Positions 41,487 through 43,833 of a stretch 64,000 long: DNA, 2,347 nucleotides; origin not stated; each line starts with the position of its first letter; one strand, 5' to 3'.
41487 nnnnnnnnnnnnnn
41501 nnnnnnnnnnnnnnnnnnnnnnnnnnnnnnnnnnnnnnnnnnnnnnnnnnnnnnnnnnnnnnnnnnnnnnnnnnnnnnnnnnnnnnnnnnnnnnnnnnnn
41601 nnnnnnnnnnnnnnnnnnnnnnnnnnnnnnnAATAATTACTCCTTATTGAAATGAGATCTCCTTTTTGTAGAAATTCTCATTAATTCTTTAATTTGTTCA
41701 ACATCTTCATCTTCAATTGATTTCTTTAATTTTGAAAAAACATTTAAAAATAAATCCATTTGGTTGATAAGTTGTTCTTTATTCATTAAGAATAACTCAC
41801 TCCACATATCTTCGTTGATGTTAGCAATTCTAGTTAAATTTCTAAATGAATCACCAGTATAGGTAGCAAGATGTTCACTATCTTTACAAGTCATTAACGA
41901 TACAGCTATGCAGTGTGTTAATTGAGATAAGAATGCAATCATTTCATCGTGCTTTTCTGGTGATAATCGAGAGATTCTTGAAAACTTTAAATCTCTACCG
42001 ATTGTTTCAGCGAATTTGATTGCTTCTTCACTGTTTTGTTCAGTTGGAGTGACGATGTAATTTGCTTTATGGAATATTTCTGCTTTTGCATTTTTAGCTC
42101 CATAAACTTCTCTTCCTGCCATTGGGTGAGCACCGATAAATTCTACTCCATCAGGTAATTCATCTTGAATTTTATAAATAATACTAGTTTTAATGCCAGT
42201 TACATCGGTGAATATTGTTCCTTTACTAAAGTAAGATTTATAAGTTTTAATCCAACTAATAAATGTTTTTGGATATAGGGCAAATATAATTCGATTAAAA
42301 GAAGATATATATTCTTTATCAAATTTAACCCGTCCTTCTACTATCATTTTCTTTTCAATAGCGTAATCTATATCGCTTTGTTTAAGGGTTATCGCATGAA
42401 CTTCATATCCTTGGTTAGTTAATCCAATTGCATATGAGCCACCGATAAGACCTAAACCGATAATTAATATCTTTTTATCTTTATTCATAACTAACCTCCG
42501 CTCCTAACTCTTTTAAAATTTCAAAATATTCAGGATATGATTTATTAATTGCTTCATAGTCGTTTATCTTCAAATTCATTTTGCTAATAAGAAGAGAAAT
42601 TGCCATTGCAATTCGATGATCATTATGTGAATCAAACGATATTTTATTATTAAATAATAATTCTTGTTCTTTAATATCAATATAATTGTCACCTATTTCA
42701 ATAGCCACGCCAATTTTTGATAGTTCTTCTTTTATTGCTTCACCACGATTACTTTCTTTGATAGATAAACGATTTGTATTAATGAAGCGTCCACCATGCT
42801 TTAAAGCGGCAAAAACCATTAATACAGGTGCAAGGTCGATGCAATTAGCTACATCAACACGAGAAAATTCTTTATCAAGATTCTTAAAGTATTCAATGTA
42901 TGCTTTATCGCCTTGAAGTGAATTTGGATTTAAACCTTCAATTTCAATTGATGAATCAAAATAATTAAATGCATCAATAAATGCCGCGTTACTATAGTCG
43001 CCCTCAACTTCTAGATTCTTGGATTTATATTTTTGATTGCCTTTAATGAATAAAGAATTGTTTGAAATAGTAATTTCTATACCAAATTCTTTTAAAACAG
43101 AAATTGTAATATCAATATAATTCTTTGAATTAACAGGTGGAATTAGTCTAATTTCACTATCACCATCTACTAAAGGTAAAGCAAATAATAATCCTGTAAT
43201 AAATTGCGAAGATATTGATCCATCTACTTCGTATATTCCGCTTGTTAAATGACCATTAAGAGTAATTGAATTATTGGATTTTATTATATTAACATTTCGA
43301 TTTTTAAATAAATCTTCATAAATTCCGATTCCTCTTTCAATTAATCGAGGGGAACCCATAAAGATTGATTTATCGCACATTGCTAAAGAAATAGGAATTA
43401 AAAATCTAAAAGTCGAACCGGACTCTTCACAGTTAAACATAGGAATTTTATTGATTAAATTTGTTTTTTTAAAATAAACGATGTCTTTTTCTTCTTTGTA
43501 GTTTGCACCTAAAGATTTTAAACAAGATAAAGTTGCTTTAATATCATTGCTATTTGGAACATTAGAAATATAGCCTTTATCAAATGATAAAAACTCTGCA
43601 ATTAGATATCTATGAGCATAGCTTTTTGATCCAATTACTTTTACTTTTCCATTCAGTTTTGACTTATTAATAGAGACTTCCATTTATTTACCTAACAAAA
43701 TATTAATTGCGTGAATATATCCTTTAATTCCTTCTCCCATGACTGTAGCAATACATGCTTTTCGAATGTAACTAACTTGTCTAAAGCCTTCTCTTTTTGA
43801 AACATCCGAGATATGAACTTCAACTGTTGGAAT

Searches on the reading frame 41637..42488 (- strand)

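Call 6: search_protein_families(library=pfam, proteins=[window:41637-42488:-])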
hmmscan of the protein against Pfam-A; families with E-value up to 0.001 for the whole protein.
window:41637-42488:- (283 aa): 4 families
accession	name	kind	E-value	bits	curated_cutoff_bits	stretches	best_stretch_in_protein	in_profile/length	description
PF02153.23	PDH_N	-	1.5e-21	77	26.5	1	47-163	29-144/154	Prephenate dehydrogenase, nucleotide-binding domain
PF20463.3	PDH_C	-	4.4e-19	69.1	22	1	176-271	1-101/102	Prephenate dehydrogenase, dimerization domain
PF03446.21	NAD_binding_2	-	1e-05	26.1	21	1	6-135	1-130/161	NAD binding domain of 6-phosphogluconate dehydrogenase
PF03807.23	F420_oxidored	-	0.00025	22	21.6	0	6-96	1-91/94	NADP oxidoreductase coenzyme F420-dependent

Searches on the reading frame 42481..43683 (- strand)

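Call 6: search_protein_families(library=pfam, proteins=[window:42481-43683:-])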
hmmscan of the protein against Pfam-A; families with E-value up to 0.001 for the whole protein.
window:42481-43683:- (400 aa): 1 family
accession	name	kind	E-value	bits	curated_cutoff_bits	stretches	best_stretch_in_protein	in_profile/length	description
PF00275.25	EPSP_synthase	-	3.2e-63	214.3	22.8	1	7-390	4-417/417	EPSP synthase (3-phosphoshikimate 1-carboxyvinyltransferase)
